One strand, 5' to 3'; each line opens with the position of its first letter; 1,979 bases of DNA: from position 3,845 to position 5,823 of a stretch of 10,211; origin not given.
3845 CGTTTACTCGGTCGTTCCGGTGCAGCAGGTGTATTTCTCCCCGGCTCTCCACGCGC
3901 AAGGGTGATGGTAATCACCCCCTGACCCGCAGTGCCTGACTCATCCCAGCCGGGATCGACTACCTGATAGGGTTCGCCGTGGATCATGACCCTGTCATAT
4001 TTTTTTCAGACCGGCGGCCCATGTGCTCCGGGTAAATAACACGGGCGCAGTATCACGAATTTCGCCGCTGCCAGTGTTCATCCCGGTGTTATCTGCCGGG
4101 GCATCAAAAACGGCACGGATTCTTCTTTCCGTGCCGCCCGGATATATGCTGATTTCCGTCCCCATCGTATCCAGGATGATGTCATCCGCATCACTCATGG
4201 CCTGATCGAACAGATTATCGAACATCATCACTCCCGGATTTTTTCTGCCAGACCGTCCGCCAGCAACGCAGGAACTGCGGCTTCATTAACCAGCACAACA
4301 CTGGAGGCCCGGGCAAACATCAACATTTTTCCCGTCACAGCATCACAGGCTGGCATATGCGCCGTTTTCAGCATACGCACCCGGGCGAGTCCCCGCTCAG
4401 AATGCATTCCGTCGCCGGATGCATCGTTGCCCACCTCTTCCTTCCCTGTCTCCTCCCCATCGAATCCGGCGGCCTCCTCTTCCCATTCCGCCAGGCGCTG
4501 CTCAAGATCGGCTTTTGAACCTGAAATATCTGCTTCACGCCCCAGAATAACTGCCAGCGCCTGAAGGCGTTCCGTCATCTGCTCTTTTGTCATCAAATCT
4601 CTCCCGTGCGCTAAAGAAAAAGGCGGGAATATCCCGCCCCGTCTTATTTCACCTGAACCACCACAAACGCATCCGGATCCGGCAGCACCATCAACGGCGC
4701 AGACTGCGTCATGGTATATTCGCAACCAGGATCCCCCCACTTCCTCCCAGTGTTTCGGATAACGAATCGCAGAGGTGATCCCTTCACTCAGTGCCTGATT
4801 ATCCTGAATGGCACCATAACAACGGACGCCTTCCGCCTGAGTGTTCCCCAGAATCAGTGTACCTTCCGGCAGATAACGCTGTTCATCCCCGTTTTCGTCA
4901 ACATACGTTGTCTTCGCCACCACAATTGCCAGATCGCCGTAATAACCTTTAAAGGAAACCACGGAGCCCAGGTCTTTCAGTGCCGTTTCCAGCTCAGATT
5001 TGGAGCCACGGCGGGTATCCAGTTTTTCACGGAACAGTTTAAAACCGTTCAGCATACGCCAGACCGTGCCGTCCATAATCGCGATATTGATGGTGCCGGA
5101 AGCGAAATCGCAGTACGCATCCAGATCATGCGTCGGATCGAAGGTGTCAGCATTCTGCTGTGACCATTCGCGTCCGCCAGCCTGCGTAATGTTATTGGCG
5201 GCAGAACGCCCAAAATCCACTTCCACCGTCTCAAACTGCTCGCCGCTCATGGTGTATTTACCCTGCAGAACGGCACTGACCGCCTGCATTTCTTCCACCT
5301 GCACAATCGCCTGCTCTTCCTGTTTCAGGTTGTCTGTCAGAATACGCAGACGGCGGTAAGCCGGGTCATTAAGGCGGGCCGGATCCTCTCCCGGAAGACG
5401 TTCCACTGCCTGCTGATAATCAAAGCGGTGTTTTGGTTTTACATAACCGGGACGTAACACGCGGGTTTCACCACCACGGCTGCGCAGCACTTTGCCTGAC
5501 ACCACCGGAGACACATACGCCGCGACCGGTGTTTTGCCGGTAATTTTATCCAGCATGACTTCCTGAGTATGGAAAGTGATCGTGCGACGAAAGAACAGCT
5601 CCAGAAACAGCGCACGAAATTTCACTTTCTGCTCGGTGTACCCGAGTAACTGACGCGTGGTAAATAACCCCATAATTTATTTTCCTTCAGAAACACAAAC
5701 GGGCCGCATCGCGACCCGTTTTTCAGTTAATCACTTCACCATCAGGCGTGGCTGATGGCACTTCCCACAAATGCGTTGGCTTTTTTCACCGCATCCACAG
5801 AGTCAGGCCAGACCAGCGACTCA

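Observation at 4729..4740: Major capsid gene broken by one extra base in a C6/G6 run, producing an in-frame E-FI fusion ORF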

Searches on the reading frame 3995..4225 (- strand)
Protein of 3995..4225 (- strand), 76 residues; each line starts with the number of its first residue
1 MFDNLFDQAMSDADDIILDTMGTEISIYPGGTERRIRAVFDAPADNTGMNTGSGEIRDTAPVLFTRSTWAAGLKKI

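Call 43: find_encoding_contigs(protein=window:3995-4225:-, flank=3000, max_places=10)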
Protein window:3995-4225:- (76 aa): 1 contig read that carries it; 1 place shown.
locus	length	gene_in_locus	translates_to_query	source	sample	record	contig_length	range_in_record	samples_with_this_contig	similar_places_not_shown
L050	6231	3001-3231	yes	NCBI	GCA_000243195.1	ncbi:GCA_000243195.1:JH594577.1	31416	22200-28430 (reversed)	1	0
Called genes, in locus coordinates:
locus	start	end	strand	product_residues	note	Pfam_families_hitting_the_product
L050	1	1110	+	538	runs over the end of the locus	PF01343:Peptidase_S49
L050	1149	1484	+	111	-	PF02924:HDPD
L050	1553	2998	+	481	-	PF03864:Phage_cap_E, PF14000:Packaging_FI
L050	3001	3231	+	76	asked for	PF05354:Phage_attach (weak)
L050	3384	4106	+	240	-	-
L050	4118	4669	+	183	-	-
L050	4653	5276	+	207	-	-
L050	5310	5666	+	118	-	PF04965:GPW_gp25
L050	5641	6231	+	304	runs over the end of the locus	PF26776:Baseplate_J_N, PF26078:Baseplate_J_M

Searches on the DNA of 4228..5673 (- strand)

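Call 5: search_dna_similar(query=window:4560-4940:-, collection=ecoli_genomes, mode=near, max_rows=40)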
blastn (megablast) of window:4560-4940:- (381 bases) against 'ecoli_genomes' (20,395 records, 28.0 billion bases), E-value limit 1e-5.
Records with a match: 104; places in all: 122; records where one place covers at least 80% of the query: 104.
Genomes with a match: 104 of 5426; with a place that covers at least 80% of the query: 104. Places per genome that has any: lowest 1, median 1, highest 2. On chromosomes: 122 places; on plasmids: 0.
Best place of each record, by identity: >=99% 16; 95-99% 51; 90-95% 13; 80-90% 24.
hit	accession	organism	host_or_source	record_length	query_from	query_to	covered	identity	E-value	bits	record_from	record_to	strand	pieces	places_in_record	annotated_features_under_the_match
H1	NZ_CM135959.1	Escherichia coli strain NY1601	Chicken feces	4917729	1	381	100%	98.2%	0e+0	664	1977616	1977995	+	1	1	major capsid protein | gpFI: DNA-packaging protein FI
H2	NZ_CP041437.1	Escherichia coli strain STEC005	goat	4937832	1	373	98%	99.2%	0e+0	671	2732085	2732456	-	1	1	major capsid protein | gpFI: DNA-packaging protein FI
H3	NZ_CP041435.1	Escherichia coli strain STEC309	patient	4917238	1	373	98%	99.2%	0e+0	671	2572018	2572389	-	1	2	major capsid protein | gpFI: DNA-packaging protein FI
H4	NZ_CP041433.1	Escherichia coli strain STEC313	Raw beef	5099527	1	373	98%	99.2%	0e+0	671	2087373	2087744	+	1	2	major capsid protein | gpFI: DNA-packaging protein FI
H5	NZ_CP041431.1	Escherichia coli strain STEC316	Raw beef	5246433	1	373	98%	99.2%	0e+0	671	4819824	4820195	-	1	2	major capsid protein | gpFI: DNA-packaging protein FI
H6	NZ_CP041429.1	Escherichia coli strain STEC367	Raw mutton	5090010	1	373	98%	99.2%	0e+0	671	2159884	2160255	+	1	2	major capsid protein | gpFI: DNA-packaging protein FI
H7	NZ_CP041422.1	Escherichia coli strain STEC409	Diarrheal patient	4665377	1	373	98%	99.2%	0e+0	671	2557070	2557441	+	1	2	major capsid protein | gpFI: DNA-packaging protein FI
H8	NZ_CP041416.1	Escherichia coli strain STEC711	goat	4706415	1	373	98%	99.2%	0e+0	671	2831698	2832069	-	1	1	major capsid protein | gpFI: DNA-packaging protein FI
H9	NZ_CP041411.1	Escherichia coli strain STEC719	goat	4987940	1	373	98%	99.2%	0e+0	671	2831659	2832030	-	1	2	major capsid protein | gpFI: DNA-packaging protein FI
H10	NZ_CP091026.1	Escherichia coli strain STEC383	pig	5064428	1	373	98%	99.2%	0e+0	671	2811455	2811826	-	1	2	major capsid protein | gpFI: DNA-packaging protein FI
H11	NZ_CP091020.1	Escherichia coli strain STEC308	mutton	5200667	1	373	98%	99.2%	0e+0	671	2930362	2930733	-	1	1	major capsid protein | gpFI: DNA-packaging protein FI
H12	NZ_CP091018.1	Escherichia coli strain STEC307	mutton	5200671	1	373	98%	99.2%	0e+0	671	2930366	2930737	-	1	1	major capsid protein | gpFI: DNA-packaging protein FI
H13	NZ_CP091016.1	Escherichia coli strain STEC306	mutton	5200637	1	373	98%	99.2%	0e+0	671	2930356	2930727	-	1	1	major capsid protein | gpFI: DNA-packaging protein FI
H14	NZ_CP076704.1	Escherichia coli O8:H28 strain BMH-17-0027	flour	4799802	1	373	98%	99.2%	0e+0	671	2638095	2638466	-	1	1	major capsid protein | gpFI: DNA-packaging protein FI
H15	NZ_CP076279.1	Escherichia coli strain SA53-3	Bubalus bubalis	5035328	1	373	98%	99.2%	0e+0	671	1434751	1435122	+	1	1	major capsid protein | gpFI: DNA-packaging protein FI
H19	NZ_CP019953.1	Escherichia coli M8 strain M8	Mus musculus C57Bl/6J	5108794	1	381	100%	96.8%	3e-179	636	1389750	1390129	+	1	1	major capsid protein | gpFI: DNA-packaging protein FI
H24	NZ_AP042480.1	Escherichia coli strain OkiPb01676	bovine feces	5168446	1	373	98%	97.9%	0e+0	645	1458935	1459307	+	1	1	major capsid protein | gpFI: DNA-packaging protein FI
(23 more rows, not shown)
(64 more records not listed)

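Call 6: get_annotated_region(hit=H2, flank=5000)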
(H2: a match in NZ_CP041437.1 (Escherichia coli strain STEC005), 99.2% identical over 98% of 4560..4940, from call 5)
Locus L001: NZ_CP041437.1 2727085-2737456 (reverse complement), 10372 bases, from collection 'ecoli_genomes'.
description: Escherichia coli strain STEC005 chromosome, complete genome
organism: Escherichia coli strain STEC005 (NCBI taxid 562)
replicon: chromosome; assembly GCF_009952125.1
host: -; source: goat; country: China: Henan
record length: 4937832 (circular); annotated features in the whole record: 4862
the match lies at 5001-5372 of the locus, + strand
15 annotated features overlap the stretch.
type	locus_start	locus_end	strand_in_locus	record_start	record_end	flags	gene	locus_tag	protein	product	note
CDS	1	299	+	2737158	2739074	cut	-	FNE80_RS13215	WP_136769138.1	phage terminase large subunit family protein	-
CDS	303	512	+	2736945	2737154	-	-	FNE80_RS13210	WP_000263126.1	phage head-tail joining protein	-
CDS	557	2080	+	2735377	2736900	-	-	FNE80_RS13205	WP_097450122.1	phage portal protein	-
CDS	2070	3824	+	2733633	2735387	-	-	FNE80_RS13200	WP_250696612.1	S49 family peptidase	-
CDS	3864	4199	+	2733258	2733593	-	-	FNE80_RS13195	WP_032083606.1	head decoration protein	-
CDS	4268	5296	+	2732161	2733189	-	-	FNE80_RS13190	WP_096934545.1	major capsid protein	-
CDS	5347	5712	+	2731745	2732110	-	gpFI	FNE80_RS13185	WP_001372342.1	DNA-packaging protein FI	-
CDS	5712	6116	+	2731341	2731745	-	-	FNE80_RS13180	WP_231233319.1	head-tail joining protein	-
CDS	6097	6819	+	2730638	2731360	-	-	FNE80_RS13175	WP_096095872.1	hypothetical protein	-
CDS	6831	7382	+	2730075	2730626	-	-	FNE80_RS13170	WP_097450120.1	hypothetical protein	-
CDS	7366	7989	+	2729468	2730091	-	-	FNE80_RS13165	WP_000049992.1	phage baseplate assembly protein V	-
CDS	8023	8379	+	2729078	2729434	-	-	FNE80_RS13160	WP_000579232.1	GPW/gp25 family protein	-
CDS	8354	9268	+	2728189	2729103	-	-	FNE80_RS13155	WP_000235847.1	baseplate assembly protein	-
CDS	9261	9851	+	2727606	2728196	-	-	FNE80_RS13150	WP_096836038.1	phage tail protein I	-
CDS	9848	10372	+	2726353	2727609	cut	-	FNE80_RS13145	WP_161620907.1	phage tail-collar fiber domain-containing protein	-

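Call 7: get_annotated_region(hit=H24, flank=5000)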
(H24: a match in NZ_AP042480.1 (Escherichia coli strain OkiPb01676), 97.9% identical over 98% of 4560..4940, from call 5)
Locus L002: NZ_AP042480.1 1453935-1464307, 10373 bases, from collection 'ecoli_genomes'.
description: Escherichia coli strain OkiPb01676 chromosome, complete genome
organism: Escherichia coli strain OkiPb01676 (NCBI taxid 562)
replicon: chromosome; assembly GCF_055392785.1
host: -; source: bovine feces; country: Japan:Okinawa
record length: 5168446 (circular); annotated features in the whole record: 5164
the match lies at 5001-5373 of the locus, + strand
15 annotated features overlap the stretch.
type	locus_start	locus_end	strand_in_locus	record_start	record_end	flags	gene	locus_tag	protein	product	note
CDS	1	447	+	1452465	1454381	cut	-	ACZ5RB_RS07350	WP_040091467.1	phage terminase large subunit family protein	-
CDS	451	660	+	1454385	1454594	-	-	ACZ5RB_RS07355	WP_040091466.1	phage head-tail joining protein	-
CDS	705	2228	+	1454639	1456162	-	-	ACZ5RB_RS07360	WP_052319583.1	phage portal protein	-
CDS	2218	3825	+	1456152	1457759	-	-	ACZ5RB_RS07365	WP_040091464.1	S49 family peptidase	-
CDS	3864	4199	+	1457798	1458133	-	-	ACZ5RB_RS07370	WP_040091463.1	head decoration protein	-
CDS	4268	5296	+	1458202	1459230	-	-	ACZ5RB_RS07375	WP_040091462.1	major capsid protein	-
CDS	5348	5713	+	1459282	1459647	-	gpFI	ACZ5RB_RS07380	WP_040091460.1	DNA-packaging protein FI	-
CDS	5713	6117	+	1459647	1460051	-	-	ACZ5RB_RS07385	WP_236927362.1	head-tail joining protein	-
CDS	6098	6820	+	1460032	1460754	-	-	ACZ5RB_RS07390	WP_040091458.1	hypothetical protein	-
CDS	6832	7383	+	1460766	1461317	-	-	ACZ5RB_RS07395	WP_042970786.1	hypothetical protein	-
CDS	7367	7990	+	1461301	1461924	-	-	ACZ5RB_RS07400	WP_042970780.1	phage baseplate assembly protein V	-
CDS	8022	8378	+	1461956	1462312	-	-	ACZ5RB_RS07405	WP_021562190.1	GPW/gp25 family protein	-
CDS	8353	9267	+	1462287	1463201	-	-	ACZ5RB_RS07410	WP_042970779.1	baseplate assembly protein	-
CDS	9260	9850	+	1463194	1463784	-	-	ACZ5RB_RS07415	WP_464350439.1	phage tail protein I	-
CDS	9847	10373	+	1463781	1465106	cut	-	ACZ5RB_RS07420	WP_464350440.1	phage tail-collar fiber domain-containing protein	-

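Call 8: get_annotated_region(hit=H1, flank=5000)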
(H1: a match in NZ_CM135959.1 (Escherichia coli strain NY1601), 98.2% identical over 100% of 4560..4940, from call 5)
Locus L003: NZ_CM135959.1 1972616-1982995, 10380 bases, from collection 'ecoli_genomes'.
description: Escherichia coli strain NY1601 chromosome, whole genome shotgun sequence
organism: Escherichia coli strain NY1601 (NCBI taxid 562)
replicon: chromosome; assembly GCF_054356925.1
host: -; source: Chicken feces; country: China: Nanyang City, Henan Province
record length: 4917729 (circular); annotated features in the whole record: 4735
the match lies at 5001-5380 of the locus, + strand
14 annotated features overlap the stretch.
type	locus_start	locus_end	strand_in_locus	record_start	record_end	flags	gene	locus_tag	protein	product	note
CDS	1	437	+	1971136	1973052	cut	-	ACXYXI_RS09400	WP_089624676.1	phage terminase large subunit family protein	-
CDS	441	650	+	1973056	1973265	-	-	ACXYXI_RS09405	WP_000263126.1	phage head-tail joining protein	-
CDS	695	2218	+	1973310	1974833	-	-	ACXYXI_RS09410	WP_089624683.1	phage portal protein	-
CDS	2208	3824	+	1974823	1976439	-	-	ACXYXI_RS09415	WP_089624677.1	S49 family peptidase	-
CDS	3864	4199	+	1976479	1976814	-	-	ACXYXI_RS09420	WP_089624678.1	head decoration protein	-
CDS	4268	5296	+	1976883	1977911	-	-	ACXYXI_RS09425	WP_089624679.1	major capsid protein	-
CDS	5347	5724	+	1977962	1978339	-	gpFI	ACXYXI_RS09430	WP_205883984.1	DNA-packaging protein FI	-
CDS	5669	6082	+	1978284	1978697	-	-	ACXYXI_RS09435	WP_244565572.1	head-tail joining protein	-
CDS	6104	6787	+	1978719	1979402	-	-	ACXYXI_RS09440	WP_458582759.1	hypothetical protein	-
CDS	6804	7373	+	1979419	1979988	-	-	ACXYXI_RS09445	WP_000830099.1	hypothetical protein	-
CDS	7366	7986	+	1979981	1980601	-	-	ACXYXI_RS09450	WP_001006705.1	phage baseplate assembly protein V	-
CDS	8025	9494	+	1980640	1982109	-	-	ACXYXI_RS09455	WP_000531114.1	phage tail sheath C-terminal domain-containing protein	-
CDS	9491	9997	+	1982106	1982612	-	-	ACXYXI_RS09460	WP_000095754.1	phage major tail tube protein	-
CDS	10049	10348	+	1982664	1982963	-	-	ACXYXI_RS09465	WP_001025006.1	phage tail assembly protein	-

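Call 9: get_annotated_region(hit=H19, flank=2000)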
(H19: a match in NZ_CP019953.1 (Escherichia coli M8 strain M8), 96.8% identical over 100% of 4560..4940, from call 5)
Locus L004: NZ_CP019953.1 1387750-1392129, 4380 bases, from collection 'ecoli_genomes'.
description: Escherichia coli M8 chromosome, complete genome
organism: Escherichia coli M8 strain M8 (NCBI taxid 1392854)
replicon: chromosome; assembly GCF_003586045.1
host: Mus musculus C57Bl/6J; source: ob/ob mice; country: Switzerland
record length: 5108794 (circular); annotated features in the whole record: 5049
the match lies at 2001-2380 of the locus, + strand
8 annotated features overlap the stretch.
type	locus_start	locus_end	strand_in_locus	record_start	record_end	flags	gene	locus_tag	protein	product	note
CDS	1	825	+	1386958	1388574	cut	-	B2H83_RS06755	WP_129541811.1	S49 family peptidase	-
CDS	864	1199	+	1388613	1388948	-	-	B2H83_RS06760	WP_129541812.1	head decoration protein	-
CDS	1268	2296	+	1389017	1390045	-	-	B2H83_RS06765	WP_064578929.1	major capsid protein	-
CDS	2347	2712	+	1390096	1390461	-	gpFI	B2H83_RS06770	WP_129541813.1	DNA-packaging protein FI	-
CDS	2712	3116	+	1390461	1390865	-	-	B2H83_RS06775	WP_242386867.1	head-tail joining protein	-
CDS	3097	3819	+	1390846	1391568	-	-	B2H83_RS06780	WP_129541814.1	hypothetical protein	-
CDS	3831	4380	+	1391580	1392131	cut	-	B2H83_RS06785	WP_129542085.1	hypothetical protein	-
CDS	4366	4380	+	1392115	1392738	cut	-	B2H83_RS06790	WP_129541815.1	phage baseplate assembly protein V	-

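Call 14: search_dna_similar(query=window:4701-4770:-, collection=ecoli_genomes, mode=near, max_rows=10)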
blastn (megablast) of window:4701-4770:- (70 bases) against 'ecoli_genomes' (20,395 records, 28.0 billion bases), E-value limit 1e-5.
Records with a match: 72; places in all: 84; records where one place covers at least 80% of the query: 72.
Genomes with a match: 72 of 5426; with a place that covers at least 80% of the query: 72. Places per genome that has any: lowest 1, median 1, highest 2. On chromosomes: 84 places; on plasmids: 0.
Best place of each record, by identity: 95-99% 63; 90-95% 9.
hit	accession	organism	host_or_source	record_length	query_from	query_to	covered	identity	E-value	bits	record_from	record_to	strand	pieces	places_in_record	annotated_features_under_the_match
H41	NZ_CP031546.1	Escherichia coli strain cq9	pig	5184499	1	70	100%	98.6%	1e-25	122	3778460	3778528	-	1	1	major capsid protein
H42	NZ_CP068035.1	Escherichia coli strain U90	swine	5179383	1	70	100%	98.6%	1e-25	122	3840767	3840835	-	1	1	major capsid protein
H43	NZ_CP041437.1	Escherichia coli strain STEC005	goat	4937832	1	70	100%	98.6%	1e-25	122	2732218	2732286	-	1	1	major capsid protein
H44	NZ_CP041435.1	Escherichia coli strain STEC309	patient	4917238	1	70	100%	98.6%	1e-25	122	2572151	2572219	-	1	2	major capsid protein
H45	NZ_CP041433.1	Escherichia coli strain STEC313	Raw beef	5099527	1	70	100%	98.6%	1e-25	122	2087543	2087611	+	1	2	major capsid protein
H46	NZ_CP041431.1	Escherichia coli strain STEC316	Raw beef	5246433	1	70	100%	98.6%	1e-25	122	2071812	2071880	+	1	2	major capsid protein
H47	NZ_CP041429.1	Escherichia coli strain STEC367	Raw mutton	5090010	1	70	100%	98.6%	1e-25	122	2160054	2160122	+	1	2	major capsid protein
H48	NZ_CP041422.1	Escherichia coli strain STEC409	Diarrheal patient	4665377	1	70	100%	98.6%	1e-25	122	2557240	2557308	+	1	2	major capsid protein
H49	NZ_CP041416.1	Escherichia coli strain STEC711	goat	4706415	1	70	100%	98.6%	1e-25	122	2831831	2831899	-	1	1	major capsid protein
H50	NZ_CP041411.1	Escherichia coli strain STEC719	goat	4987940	1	70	100%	98.6%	1e-25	122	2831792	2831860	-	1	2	major capsid protein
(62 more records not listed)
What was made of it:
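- None of the 72 matching E. coli complete genomes has it; the best match is 69/70 with one gap (call 14).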

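Call 31: search_dna_similar(query=L009:12199-15984:+, collection=ecoli_genomes, mode=near, max_rows=8)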
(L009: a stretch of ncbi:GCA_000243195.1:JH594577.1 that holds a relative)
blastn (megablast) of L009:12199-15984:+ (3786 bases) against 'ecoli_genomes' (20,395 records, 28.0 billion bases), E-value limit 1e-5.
Records with a match: 78; places in all: 97; records where one place covers at least 80% of the query: 75.
Genomes with a match: 77 of 5426; with a place that covers at least 80% of the query: 74. Places per genome that has any: lowest 1, median 1, highest 3. On chromosomes: 96 places; on plasmids: 1.
Best place of each record, by identity: 95-99% 19; 90-95% 57; 80-90% 2.
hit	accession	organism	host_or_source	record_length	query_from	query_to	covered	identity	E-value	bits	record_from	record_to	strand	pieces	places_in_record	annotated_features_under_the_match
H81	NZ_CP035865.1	Escherichia coli strain E275 a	Homo sapiens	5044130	1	3786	100%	98.5%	0e+0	6680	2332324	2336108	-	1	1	phage tail sheath C-terminal domain-containing protein | hypothetical protein | phage major tail tube protein | phage tail assembly protein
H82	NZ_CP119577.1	Escherichia coli strain C012_chr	broiler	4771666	1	3786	100%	98.5%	0e+0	6674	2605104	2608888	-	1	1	phage tail sheath C-terminal domain-containing protein | hypothetical protein | phage major tail tube protein | phage tail assembly protein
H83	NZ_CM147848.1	Escherichia coli strain 52F4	Calf of Bos taurus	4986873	1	3786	100%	98.5%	0e+0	6674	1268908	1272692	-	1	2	phage tail sheath C-terminal domain-containing protein | phage tail tape measure protein | phage major tail tube protein | phage tail assembly protein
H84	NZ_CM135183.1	Escherichia coli strain Z1324SEC0014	Swine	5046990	1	3786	100%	98.5%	0e+0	6674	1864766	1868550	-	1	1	phage tail sheath C-terminal domain-containing protein | phage tail tape measure protein | phage major tail tube protein | phage tail assembly protein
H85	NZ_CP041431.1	Escherichia coli strain STEC316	Raw beef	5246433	1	3786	100%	98.4%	0e+0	6658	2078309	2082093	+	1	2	phage tail sheath C-terminal domain-containing protein | hypothetical protein | phage major tail tube protein | phage tail assembly protein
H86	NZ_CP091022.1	Escherichia coli strain STEC276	cattle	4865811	1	3786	100%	98.4%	0e+0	6658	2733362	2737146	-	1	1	phage tail sheath C-terminal domain-containing protein | hypothetical protein | phage major tail tube protein | phage tail assembly protein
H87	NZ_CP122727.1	Escherichia coli strain ETEC1746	Sus scrofa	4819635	1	3786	100%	98.4%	0e+0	6658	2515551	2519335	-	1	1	phage tail sheath C-terminal domain-containing protein | hypothetical protein | phage major tail tube protein | phage tail assembly protein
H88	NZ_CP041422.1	Escherichia coli strain STEC409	Diarrheal patient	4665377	1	3786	100%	98.4%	0e+0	6652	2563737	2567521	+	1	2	phage tail sheath C-terminal domain-containing protein | hypothetical protein | phage major tail tube protein | phage tail assembly protein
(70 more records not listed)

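Call 33: get_annotated_region(hit=H81, flank=300)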
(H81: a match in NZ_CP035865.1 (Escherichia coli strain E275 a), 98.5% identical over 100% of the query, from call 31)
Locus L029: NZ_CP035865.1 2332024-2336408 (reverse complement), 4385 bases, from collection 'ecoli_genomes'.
description: Escherichia coli strain E275 a chromosome, complete genome
organism: Escherichia coli strain E275 a (NCBI taxid 562)
replicon: chromosome; assembly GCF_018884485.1
host: Homo sapiens; source: stool; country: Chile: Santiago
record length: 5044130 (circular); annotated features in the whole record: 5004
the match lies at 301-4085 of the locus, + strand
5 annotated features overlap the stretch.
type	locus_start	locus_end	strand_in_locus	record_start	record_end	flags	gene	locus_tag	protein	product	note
CDS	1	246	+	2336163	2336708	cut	-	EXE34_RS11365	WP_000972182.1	tail fiber assembly protein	-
CDS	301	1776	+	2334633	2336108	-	-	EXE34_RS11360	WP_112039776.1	phage tail sheath C-terminal domain-containing protein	-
CDS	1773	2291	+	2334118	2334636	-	-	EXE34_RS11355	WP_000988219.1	phage major tail tube protein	-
CDS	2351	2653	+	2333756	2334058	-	-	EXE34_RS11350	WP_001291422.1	phage tail assembly protein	-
CDS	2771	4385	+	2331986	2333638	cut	-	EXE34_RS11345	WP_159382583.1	hypothetical protein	-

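Call 34: get_annotated_region(hit=H83, flank=300)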
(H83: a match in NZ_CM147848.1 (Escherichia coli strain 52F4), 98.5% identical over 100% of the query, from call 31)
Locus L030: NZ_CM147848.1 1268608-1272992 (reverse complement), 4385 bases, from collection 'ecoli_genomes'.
description: Escherichia coli strain 52F4 chromosome, whole genome shotgun sequence
organism: Escherichia coli strain 52F4 (NCBI taxid 562)
replicon: chromosome; assembly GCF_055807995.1
host: -; source: Calf of Bos taurus; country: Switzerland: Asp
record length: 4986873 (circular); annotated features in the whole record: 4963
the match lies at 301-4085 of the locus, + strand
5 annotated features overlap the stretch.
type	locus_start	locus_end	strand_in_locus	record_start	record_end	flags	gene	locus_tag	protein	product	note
CDS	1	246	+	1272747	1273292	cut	-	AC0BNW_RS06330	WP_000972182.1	tail fiber assembly protein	-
CDS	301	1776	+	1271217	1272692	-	-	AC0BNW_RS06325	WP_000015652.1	phage tail sheath C-terminal domain-containing protein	-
CDS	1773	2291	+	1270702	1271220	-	-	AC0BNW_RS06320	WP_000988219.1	phage major tail tube protein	-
CDS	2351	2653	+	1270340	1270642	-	-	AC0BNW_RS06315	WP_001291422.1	phage tail assembly protein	-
CDS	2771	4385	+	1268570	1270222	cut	-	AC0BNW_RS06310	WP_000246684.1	phage tail tape measure protein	-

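Call 35: get_annotated_region(hit=H85, flank=300)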
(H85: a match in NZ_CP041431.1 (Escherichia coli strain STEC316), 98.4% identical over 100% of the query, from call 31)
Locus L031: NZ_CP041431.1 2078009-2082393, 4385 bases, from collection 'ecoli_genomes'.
description: Escherichia coli strain STEC316 chromosome, complete genome
organism: Escherichia coli strain STEC316 (NCBI taxid 562)
replicon: chromosome; assembly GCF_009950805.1
host: -; source: Raw beef; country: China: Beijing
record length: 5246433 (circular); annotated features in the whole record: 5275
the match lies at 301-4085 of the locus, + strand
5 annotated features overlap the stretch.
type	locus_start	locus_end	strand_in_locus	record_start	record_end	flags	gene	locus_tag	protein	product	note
CDS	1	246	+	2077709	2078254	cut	-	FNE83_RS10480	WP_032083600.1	tail fiber assembly protein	-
CDS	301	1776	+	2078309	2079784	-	-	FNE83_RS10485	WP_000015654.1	phage tail sheath C-terminal domain-containing protein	-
CDS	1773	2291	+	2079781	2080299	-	-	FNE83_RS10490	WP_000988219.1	phage major tail tube protein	-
CDS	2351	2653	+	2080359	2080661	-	-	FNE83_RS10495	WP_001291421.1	phage tail assembly protein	-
CDS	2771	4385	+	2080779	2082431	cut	-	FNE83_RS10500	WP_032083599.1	hypothetical protein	-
